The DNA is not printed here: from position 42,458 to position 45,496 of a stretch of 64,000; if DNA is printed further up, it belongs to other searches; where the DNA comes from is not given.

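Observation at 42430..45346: Low-GC single-gene insert: Mrr-like nuclease fused to a STAND-like NTPase, wedged between TA loci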

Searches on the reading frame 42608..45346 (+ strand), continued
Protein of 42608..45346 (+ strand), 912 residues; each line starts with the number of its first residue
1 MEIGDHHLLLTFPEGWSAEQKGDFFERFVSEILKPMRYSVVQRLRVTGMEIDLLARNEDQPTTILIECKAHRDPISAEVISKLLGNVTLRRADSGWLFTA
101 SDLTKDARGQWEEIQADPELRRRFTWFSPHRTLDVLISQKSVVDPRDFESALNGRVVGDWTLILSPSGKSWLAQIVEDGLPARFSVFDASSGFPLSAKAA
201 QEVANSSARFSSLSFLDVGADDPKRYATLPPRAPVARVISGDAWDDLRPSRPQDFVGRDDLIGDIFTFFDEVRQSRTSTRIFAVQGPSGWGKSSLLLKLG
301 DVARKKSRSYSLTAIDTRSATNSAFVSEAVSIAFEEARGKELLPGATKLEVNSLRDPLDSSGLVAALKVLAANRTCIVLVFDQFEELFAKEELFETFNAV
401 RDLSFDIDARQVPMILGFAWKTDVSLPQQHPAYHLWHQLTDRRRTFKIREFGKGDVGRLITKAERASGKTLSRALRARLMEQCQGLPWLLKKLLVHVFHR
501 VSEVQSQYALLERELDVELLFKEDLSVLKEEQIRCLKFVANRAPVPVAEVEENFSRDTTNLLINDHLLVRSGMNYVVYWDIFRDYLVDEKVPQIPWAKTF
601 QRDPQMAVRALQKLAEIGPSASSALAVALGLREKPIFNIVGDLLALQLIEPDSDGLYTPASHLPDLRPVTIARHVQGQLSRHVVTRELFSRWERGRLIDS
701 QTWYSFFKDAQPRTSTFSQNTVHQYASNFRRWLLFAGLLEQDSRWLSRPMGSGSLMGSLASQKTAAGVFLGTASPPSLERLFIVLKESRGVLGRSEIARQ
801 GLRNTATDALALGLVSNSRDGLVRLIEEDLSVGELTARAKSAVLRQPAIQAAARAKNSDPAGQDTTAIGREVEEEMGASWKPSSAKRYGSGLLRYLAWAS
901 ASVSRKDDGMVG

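Call 12: find_encoding_contigs(protein=window:42608-45346:+, flank=10000, max_places=6)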
Protein window:42608-45346:+ (912 aa): 1 contig read that carries it; 1 place shown.
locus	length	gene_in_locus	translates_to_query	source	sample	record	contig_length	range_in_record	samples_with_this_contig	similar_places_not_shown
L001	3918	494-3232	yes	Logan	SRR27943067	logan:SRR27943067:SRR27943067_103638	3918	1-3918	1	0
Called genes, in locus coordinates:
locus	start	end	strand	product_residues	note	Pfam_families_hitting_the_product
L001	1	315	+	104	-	?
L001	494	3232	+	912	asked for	PF04471:Mrr_cat, PF22722:NA-iREase1 (weak), PF13401:AAA_22 (faint), PF13191:AAA_16, PF20703:nSTAND1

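Call 13: find_encoding_contigs(protein=P0024, flank=10000, max_places=2)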
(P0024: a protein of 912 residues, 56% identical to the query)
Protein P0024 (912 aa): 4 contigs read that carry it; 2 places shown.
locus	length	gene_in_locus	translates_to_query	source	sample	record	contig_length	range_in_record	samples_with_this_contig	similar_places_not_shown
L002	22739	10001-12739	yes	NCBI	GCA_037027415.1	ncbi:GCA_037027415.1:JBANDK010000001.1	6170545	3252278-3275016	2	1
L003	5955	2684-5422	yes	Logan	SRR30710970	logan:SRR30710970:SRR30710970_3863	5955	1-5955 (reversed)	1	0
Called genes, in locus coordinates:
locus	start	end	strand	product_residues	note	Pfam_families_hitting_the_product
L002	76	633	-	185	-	PF00563:EAL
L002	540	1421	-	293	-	PF25145:NfeD1b_N (weak), PF01343:Peptidase_S49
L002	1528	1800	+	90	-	-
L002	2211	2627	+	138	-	-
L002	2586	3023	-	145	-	PF19889:DUF6362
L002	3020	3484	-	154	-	-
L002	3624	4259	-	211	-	PF19263:DUF5906 (weak)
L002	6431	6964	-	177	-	-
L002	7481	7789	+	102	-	-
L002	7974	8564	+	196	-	-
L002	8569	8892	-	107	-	PF12395:DUF3658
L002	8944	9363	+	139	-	PF00816:Histone_HNS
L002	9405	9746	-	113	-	PF11225:DUF3024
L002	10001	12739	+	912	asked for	PF04471:Mrr_cat, PF20703:nSTAND1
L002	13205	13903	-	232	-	PF00733:Asn_synthase, PF06508:QueC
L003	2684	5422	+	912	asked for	PF04471:Mrr_cat, PF20703:nSTAND1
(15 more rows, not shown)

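Call 14: find_encoding_contigs(protein=P0013, flank=10000, max_places=2)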
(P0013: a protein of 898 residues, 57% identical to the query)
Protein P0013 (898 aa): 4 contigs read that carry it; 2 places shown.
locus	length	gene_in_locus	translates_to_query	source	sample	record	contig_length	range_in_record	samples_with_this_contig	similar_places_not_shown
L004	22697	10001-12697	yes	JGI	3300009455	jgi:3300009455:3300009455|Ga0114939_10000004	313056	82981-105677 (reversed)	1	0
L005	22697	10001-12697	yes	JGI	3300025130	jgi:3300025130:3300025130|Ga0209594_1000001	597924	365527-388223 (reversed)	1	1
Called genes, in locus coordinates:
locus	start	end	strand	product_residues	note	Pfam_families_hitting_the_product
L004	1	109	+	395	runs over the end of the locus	-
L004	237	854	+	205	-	PF04055:Radical_SAM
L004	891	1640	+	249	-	PF06508:QueC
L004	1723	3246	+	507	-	PF07992:Pyr_redox_2, PF12831:FAD_oxidored (faint), PF00070:Pyr_redox, PF02852:Pyr_redox_dim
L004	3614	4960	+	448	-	PF00180:Iso_dh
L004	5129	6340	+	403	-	PF00285:Citrate_synt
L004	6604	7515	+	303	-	PF13310:Virulence_RhuM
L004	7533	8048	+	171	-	PF00578:AhpC-TSA, PF08534:Redoxin, PF00085:Thioredoxin, PF13905:Thioredoxin_8 (weak)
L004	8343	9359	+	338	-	PF13776:DUF4172, PF02661:Fic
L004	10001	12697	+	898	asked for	PF04471:Mrr_cat, PF13191:AAA_16 (weak), PF20703:nSTAND1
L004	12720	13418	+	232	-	PF13489:Methyltransf_23, PF13847:Methyltransf_31, PF08241:Methyltransf_11, PF08242:Methyltransf_12, PF13649:Methyltransf_25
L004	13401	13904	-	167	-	PF12867:DinB_2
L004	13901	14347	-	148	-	-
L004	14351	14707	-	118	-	PF12840:HTH_20, PF01022:HTH_5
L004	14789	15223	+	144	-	PF00903:Glyoxalase, PF13669:Glyoxalase_4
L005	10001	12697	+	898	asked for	PF04471:Mrr_cat, PF13191:AAA_16 (weak), PF20703:nSTAND1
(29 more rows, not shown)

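Call 15: find_encoding_contigs(protein=P0037, flank=10000, max_places=2)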
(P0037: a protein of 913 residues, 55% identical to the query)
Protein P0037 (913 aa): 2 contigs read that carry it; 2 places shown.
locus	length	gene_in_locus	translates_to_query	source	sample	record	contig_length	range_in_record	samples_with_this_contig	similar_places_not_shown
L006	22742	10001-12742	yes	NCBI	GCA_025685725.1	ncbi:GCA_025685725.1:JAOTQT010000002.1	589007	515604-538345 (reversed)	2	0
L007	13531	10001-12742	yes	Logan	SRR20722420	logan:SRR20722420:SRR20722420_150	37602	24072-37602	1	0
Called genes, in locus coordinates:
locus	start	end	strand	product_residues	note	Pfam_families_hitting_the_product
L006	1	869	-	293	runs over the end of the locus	PF02629:CoA_binding, PF00549:Ligase_CoA, PF13607:Succ_CoA_lig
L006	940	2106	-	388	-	PF08442:ATP-grasp_2, PF13549:ATP-grasp_5, PF24948:Citrate_synth_N, PF00549:Ligase_CoA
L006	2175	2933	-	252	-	PF11136:DUF2889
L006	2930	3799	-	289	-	PF21982:RecX_HTH1 (weak), PF02631:RecX_HTH2 (weak), PF21981:RecX_HTH3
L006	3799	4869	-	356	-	PF00154:RecA_N, PF08423:Rad51 (weak), PF06745:ATPase, PF01637:ATPase_2 (weak), PF13481:AAA_25 (faint), PF27531:MT3502_N (faint), PF21096:RecA_C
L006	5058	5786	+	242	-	PF00072:Response_reg, PF00486:Trans_reg_C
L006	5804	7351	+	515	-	PF08521:2CSK_N, PF26769:HAMP_PhoQ, PF00512:HisKA, PF13581:HATPase_c_2 (weak), PF02518:HATPase_c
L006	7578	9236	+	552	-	PF00083:Sugar_tr, PF07690:MFS_1, PF00083:Sugar_tr (weak)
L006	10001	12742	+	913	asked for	PF04471:Mrr_cat, PF20703:nSTAND1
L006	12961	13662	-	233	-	-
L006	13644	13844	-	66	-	PF08681:TacA1 (faint)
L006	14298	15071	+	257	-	-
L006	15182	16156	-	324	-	PF00126:HTH_1, PF03466:LysR_substrate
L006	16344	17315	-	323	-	PF01965:DJ-1_PfpI, PF12833:HTH_18, PF00165:HTH_AraC (weak)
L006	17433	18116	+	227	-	PF01965:DJ-1_PfpI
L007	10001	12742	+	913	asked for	PF04471:Mrr_cat, PF20703:nSTAND1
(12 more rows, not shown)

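Call 21: search_solved_structures(query=A1, max_evalue=1, show_alignments=2)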
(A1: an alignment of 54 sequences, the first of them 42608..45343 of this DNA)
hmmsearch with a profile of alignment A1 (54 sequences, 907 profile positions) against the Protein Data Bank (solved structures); distinct sequences matched with E-value up to 1: 11.
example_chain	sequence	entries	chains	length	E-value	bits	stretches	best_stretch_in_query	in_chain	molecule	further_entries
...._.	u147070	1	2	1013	0.039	15.3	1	247-303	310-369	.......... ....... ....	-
8k60_I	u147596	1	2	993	0.043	15.2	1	247-303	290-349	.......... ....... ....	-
8zw9_A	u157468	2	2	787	0.17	13.2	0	268-304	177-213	Disease resistance protein ADR1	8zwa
2d1h_A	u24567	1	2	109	0.37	12.1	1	608-658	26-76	109aa long hypothetical transcriptional regulator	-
3pfi_A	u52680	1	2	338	0.64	11.3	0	245-300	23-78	Holliday junction ATP-dependent DNA helicase ruvB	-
9hny_Cg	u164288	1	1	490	0.73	11.2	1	269-308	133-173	Mitochondrial SSU ribosomal protein 29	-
6hiv_Cg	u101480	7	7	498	0.74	11.1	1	269-308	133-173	mS29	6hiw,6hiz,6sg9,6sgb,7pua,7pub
7ksl_C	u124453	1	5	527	0.85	10.9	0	252-304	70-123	Lon protease homolog, mitochondrial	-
7ksm_A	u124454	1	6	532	0.86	10.9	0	252-304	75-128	Lon protease homolog, mitochondrial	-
7krz_A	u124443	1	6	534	0.86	10.9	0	252-304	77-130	Lon protease homolog, mitochondrial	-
22ib_A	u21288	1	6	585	0.97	10.7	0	252-304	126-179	Lon protease homolog, mitochondrial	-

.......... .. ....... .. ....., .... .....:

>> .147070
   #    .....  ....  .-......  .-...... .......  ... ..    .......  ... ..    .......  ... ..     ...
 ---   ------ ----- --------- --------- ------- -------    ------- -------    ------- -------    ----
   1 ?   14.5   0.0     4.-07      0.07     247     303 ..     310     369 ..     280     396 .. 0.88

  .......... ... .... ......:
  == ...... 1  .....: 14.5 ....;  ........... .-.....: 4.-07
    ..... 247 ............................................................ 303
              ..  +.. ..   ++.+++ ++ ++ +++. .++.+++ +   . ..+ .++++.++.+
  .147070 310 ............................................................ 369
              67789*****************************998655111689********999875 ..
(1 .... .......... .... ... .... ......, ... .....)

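Call 30: list_cluster_members(proteins=[P0001, P0024, P0029, P0037, P0094, P0096, P0058, P0022, P0084, P0074])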
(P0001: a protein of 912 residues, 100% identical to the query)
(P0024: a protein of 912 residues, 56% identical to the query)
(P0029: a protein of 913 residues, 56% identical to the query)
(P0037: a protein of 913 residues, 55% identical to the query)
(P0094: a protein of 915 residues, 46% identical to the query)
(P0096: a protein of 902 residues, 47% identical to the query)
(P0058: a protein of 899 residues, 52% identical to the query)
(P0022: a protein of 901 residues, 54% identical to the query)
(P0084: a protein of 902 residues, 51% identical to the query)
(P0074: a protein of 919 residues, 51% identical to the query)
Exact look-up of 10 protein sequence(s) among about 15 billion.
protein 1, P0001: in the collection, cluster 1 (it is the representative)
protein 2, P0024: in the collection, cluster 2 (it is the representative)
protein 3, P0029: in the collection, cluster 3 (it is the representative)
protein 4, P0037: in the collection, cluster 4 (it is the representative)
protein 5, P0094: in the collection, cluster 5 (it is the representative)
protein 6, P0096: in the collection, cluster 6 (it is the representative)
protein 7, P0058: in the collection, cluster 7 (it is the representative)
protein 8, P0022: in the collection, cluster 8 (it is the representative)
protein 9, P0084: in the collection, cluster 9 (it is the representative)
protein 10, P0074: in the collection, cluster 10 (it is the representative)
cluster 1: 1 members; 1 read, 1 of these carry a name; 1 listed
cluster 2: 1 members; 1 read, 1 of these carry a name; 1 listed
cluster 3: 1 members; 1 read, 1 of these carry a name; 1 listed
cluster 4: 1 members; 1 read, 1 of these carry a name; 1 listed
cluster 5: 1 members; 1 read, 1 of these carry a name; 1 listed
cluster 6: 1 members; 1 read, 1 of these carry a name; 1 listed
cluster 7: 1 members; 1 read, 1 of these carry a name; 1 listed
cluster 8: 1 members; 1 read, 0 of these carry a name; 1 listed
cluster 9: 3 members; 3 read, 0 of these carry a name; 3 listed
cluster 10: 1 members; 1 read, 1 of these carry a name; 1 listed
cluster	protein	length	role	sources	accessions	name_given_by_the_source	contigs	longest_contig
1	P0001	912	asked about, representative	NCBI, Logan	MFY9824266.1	MAG: restriction endonuclease [Thermoanaerobaculia bacterium]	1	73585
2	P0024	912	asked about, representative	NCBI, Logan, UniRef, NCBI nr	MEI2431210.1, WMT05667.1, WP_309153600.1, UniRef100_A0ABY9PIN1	restriction endonuclease [Lysobacter yananisis] | Restriction endonuclease n=1 Tax=Lysobacter yananisis TaxID=1003114 RepID=A0ABY9PIN1_9GAMM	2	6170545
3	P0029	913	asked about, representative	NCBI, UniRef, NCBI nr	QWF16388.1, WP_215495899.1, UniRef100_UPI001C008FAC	restriction endonuclease [Lysobacter capsici] | nSTAND1 domain-containing NTPase n=1 Tax=Lysobacter capsici TaxID=435897 ...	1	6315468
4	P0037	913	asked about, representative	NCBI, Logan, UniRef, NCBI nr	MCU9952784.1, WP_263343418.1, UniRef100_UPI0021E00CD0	restriction endonuclease [Burkholderia sp. BKH01] | nSTAND1 domain-containing NTPase n=1 Tax=Burkholderia sp. BKH01 TaxID=2769262 ...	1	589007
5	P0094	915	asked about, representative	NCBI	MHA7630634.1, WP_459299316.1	restriction endonuclease [Corallococcus sp. M7]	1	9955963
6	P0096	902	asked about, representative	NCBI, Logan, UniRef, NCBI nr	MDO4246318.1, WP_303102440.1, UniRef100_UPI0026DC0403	MAG: restriction endonuclease [Deinococcus sp.] | restriction endonuclease n=1 Tax=Deinococcus sp. TaxID=47478 RepID=UPI0026DC0403 | restriction endonuclease [Deinococcus sp.]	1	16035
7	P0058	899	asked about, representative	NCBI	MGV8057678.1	MAG: AAA family ATPase [Smithellaceae bacterium]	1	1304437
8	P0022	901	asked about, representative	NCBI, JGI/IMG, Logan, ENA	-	-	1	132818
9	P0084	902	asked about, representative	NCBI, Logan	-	-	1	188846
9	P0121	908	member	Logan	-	-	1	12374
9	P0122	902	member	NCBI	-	-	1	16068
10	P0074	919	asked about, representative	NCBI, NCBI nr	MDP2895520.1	MAG: restriction endonuclease [bacterium] | restriction endonuclease [bacterium]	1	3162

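Call 35: search_protein_representatives(protein=window:42608-45346:+)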
Query: 912 residues. Proteins with E-value up to 0.001 (for the whole library): 767; up to 1e-10: 583; up to 1e-30: 326. The best 150 are listed.
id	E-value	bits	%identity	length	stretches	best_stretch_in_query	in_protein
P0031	0.0e+00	1078.2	56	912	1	6-901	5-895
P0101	7.4e-234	795.3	45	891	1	7-900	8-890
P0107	1.2e-212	725.1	51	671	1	10-649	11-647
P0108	3.0e-212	723.8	40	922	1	8-900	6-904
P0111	5.4e-199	679.9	53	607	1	307-900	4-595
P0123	2.0e-172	592.0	78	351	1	203-550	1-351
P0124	8.8e-172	589.9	57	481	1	6-479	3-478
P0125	7.6e-159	547.1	36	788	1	122-901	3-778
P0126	7.4e-157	540.5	36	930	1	8-897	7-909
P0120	1.2e-151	523.3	35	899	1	10-899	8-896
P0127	1.7e-147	509.5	34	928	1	11-899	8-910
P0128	2.0e-147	509.3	33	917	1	9-893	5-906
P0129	2.4e-146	505.8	47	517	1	387-900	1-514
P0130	3.3e-144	498.7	72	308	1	379-686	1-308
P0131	6.2e-139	481.2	36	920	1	9-895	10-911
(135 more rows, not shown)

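Call 38: predict_structure(alignment_id=A1)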
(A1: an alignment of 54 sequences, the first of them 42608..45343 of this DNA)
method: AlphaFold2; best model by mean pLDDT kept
length: 912 residues; sequences in the alignment: 54
mean_pLDDT: 87.9   pTM: 0.74
mean pLDDT of the five models: 87.9, 86.5, 85.2, 85.2, 83.6
residues with pLDDT >= 90: 520; 70-90: 332; 50-70: 43; < 50: 17
segments of 3 or more residues with pLDDT < 50: 1-3, 762-766, 904-912
pLDDT, mean of each block of 10 residues (from residue 1): 69 89 91 93 89 95 94 88 95 95 86 95 94 92 90 88 93 93 94 93 91 86 67 87 76 87 96 94 91 93 87 94 93 96 93 91 95 97 88 87 88 95 73 73 91 88 85 81 84 80 67 74 90 96 88 95 89 86 88 81 93 94 91 88 90 86 90 93 91 89 93 86 93 95 86 84 59 94 94 91 93 85 89 92 92 87 82 82 90 94 47 33
secondary structure, 60 per line:
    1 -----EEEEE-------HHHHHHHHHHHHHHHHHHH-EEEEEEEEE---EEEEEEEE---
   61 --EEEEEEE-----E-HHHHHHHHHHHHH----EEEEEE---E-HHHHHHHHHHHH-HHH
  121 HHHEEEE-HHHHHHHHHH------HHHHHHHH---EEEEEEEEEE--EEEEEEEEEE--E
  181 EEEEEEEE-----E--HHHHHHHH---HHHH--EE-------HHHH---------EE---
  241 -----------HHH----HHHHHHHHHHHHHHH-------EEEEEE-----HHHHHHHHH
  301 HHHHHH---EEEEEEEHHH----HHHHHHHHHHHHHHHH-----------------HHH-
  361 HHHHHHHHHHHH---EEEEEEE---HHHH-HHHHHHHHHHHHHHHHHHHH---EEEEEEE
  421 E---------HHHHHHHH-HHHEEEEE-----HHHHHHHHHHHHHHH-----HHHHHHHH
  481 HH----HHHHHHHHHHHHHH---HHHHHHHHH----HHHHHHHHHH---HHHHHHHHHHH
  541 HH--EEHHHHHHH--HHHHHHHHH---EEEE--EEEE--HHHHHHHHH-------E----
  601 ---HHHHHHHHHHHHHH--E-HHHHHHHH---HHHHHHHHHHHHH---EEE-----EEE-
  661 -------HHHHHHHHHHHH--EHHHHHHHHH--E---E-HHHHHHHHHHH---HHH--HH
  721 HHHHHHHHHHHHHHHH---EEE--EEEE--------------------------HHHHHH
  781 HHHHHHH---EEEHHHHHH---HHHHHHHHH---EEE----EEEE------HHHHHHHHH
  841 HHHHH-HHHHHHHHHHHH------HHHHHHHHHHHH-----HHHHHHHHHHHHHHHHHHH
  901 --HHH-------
elements in order (helices of 4 or more, strands of 3 or more residues): E6-10 H18-36 E38-46 E50-57 E63-69 H77-89 E94-99 H105-116 H118-123 E124-127 H129-138 H145-152 E156-165 E168-177 E180-188 H197-204 H208-211 H223-226 H259-273 E281-286 H292-306 E310-316 H324-339 H361-372 E376-382 H386-389 H391-410 E414-421 H431-438 E443-447 H453-467 H473-482 H487-500 H504-512 H517-526 H530-542 H547-553 H556-564 E568-571 E574-577 H580-588 H604-617 H622-629 H633-645 E649-651 E657-659 H668-679 H683-691 H700-710 H719-736 E740-742 E745-748 H775-787 E791-793 H794-799 H803-811 E815-817 E822-825 H832-845 H847-858 H865-876 H882-900
